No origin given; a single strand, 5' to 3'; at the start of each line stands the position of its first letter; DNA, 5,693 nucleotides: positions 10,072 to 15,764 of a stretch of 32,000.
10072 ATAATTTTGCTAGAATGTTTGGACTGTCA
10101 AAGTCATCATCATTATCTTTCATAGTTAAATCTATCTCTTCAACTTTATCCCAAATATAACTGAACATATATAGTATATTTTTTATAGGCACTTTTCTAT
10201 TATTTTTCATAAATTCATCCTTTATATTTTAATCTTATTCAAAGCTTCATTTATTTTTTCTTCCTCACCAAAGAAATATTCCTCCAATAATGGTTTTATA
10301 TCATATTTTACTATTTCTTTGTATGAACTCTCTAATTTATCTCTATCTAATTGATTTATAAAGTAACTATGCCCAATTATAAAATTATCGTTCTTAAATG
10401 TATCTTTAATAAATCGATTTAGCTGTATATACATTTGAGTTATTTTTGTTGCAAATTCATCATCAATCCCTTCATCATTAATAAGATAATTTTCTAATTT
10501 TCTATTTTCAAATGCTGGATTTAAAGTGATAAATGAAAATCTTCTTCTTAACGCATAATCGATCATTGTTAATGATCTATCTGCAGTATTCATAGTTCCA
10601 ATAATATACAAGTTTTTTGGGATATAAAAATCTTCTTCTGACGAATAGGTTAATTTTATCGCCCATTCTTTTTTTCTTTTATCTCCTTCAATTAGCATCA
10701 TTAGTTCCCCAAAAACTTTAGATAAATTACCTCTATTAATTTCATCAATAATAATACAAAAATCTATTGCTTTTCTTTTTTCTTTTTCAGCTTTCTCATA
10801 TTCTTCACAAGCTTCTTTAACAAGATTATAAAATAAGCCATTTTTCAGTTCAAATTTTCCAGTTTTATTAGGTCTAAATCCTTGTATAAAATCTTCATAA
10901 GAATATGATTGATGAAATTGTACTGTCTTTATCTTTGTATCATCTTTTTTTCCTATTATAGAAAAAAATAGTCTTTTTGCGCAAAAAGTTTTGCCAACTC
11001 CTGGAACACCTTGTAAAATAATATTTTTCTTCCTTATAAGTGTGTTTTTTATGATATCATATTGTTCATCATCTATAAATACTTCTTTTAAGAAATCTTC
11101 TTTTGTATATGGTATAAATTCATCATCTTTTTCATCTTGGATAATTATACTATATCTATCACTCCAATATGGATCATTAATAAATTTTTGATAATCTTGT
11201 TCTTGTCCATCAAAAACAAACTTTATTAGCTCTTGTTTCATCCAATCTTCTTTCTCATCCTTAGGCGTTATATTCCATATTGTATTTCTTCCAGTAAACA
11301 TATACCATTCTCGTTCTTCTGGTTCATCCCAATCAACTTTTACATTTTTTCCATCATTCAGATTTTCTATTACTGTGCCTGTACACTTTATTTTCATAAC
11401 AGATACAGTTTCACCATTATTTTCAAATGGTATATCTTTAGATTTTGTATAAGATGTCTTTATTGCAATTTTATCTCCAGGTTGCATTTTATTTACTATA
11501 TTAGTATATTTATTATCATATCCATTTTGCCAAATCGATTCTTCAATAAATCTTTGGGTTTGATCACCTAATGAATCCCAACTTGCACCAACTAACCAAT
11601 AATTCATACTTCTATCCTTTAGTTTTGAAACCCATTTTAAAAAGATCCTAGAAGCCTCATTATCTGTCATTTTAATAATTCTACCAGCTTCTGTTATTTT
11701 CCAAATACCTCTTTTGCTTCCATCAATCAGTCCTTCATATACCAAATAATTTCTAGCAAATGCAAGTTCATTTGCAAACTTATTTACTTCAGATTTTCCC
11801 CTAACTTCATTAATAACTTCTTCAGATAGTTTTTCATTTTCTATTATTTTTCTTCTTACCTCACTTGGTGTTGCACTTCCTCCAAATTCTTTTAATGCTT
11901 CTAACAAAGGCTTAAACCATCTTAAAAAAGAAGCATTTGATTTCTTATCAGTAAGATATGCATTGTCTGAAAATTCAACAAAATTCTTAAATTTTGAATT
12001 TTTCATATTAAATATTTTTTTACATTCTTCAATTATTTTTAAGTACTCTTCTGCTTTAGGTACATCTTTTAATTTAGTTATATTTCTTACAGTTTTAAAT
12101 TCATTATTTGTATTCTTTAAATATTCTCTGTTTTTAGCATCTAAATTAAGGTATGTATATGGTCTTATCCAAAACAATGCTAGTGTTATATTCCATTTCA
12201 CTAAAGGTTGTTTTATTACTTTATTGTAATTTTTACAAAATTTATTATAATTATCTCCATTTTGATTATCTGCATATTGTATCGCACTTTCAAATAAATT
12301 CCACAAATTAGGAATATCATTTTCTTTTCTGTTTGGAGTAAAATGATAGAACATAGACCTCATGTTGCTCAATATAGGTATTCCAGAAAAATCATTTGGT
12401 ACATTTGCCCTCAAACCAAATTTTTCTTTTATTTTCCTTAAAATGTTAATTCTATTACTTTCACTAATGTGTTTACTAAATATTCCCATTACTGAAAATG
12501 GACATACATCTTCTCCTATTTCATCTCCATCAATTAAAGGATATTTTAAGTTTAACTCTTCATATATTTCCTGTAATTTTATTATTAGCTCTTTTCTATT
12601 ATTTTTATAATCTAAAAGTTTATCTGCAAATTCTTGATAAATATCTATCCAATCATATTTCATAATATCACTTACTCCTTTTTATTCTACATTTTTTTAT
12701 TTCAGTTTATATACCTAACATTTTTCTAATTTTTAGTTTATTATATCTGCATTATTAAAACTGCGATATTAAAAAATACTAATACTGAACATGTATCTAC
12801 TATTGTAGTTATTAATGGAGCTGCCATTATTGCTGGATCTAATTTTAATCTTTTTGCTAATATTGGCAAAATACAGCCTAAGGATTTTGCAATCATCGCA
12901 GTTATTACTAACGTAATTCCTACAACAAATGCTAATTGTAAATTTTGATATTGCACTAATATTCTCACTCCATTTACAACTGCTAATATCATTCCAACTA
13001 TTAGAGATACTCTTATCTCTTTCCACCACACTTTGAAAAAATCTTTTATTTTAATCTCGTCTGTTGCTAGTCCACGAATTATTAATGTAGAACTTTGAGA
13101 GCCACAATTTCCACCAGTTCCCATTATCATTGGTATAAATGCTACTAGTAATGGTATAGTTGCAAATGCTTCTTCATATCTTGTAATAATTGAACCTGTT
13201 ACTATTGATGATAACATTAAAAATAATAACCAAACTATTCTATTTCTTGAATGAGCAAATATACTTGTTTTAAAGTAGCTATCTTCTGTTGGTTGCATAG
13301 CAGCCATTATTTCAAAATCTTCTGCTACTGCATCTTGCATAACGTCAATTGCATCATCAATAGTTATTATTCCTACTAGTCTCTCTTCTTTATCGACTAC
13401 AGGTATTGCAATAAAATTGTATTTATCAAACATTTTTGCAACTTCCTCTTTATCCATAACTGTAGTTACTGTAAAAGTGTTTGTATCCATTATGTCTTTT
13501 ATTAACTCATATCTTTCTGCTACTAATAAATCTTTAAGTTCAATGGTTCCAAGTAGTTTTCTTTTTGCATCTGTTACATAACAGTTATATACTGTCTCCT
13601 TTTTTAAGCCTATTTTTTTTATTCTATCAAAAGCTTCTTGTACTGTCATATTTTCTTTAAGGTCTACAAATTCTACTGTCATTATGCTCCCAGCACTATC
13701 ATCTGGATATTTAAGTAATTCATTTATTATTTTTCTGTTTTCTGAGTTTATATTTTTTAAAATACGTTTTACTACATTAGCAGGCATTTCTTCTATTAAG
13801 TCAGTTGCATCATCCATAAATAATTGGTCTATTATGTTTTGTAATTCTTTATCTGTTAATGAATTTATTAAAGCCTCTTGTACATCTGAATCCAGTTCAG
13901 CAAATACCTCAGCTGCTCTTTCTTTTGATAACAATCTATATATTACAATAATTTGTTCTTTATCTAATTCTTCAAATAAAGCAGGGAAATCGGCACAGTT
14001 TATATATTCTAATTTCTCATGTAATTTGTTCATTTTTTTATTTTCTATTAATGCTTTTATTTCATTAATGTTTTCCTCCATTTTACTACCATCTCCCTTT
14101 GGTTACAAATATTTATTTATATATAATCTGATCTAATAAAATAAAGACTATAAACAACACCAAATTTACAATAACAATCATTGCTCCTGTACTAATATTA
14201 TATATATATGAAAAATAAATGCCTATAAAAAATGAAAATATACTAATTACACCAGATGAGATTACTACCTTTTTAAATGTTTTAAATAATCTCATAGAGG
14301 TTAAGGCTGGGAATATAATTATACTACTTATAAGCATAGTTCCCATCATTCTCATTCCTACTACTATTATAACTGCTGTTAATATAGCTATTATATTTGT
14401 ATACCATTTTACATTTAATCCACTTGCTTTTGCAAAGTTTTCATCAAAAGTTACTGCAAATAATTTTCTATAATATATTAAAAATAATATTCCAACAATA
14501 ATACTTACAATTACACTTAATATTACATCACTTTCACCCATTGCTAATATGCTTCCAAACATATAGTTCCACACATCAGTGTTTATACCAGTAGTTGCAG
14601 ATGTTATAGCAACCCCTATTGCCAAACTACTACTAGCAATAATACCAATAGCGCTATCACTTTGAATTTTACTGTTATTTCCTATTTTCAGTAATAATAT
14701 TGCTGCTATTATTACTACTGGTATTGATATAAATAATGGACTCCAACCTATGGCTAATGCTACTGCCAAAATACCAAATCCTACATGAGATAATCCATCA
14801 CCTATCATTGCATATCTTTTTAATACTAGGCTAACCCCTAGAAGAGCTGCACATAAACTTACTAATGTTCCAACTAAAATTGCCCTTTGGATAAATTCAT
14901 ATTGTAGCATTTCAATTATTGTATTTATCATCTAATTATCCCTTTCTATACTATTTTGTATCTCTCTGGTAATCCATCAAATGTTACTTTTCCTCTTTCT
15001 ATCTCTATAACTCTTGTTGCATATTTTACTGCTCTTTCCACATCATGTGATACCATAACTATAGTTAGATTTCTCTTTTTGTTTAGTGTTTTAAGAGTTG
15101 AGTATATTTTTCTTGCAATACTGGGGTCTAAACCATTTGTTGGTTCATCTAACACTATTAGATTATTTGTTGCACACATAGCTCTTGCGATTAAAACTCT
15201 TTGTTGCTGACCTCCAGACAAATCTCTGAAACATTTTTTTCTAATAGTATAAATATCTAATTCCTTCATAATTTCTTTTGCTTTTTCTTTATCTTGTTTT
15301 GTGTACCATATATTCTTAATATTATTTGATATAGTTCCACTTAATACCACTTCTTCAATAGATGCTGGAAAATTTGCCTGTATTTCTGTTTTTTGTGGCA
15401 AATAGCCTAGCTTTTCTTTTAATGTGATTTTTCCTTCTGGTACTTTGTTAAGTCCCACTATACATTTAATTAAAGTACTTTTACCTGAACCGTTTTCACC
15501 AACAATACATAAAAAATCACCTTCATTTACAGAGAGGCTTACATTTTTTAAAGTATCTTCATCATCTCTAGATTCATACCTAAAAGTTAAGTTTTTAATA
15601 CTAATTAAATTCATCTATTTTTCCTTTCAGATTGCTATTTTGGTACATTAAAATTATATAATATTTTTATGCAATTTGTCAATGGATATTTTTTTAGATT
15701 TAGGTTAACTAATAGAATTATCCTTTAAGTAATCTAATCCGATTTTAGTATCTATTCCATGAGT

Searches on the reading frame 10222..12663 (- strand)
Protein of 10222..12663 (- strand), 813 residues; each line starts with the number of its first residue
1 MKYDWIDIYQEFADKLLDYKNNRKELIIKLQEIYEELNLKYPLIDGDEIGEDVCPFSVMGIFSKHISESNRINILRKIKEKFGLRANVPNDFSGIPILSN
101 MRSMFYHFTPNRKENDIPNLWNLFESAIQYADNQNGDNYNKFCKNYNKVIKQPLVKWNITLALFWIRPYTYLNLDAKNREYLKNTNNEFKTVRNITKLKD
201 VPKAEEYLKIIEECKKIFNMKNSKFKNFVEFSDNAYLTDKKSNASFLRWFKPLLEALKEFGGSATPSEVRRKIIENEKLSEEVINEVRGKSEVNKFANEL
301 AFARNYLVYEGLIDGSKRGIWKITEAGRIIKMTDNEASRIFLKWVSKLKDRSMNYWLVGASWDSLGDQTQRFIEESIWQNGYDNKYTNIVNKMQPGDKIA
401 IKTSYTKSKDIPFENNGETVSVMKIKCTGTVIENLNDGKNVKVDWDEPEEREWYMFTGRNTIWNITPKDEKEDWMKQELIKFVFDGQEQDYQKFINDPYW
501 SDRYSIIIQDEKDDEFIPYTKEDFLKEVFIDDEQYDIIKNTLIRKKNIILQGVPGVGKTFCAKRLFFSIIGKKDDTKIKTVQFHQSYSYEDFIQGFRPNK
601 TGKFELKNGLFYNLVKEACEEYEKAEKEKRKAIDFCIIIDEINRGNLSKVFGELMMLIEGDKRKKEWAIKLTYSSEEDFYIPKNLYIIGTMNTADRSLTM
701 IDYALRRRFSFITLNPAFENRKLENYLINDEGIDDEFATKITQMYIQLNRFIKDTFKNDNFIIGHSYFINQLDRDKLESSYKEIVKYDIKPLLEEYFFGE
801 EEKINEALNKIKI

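Call 42: search_protein_families(library=pfam, proteins=[window:10222-12663:-], max_evalue=0.00001)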
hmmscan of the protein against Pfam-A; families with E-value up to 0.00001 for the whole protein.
window:10222-12663:- (813 aa): 2 families
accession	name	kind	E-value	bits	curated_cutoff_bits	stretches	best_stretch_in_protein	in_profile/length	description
PF07728.20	AAA_5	-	1.2e-20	74.4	22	1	547-709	1-139/139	AAA domain (dynein-related subfamily)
PF14338.12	Mrr_N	-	3.8e-20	72.3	29.5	1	248-328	3-82/87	Mrr N-terminal domain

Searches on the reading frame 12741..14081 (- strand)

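Call 43: search_protein_families(library=pfam, proteins=[window:12741-14081:-], max_evalue=0.00001)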
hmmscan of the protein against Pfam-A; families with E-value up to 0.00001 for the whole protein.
window:12741-14081:- (446 aa): 3 families
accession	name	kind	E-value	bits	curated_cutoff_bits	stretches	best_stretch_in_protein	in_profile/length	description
PF01769.21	MgtE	-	4.5e-40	137.2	27.6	1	316-439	1-125/125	Divalent cation transporter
PF03448.22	MgtE_N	-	6.9e-29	100.8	25.9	1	29-128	3-102/102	MgtE intracellular N domain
PF00571.33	CBS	-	2.1e-17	63.6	24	1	194-248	1-55/57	CBS domain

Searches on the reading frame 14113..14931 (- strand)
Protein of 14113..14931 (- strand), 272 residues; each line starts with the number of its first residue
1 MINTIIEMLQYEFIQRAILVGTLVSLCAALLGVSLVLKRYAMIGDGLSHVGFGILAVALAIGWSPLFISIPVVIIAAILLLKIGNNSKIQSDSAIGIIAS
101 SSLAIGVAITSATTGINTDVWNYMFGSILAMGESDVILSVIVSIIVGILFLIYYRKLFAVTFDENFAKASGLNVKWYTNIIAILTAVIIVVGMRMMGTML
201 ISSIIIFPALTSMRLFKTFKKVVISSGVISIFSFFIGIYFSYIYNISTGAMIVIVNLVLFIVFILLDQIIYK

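Call 43: search_protein_families(library=pfam, proteins=[window:14113-14931:-], max_evalue=0.00001)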
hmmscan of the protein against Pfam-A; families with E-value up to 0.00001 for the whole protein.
window:14113-14931:- (272 aa): 1 family
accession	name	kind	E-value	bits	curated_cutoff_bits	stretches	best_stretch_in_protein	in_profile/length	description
PF00950.22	ABC-3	-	2.4e-62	211.2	20.1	1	10-265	1-256/258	ABC 3 transport family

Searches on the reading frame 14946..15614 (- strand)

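Call 43: search_protein_families(library=pfam, proteins=[window:14946-15614:-], max_evalue=0.00001)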
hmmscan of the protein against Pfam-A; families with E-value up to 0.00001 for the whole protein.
window:14946-15614:- (222 aa): 4 families
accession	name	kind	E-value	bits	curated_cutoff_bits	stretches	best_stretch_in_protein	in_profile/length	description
PF00005.33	ABC_tran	-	1.8e-29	103.5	25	1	22-160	1-137/137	ABC transporter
PF13304.12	AAA_21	-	3.4e-13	50.8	27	1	146-192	255-300/304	AAA domain, putative AbiEii toxin, Type IV TA system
PF02463.25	SMC_N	-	1.8e-09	37.8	40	1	33-204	25-213/220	RecF/RecN/SMC N terminal domain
PF13476.12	AAA_23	-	1.4e-06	29.5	27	0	34-52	21-39/201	AAA domain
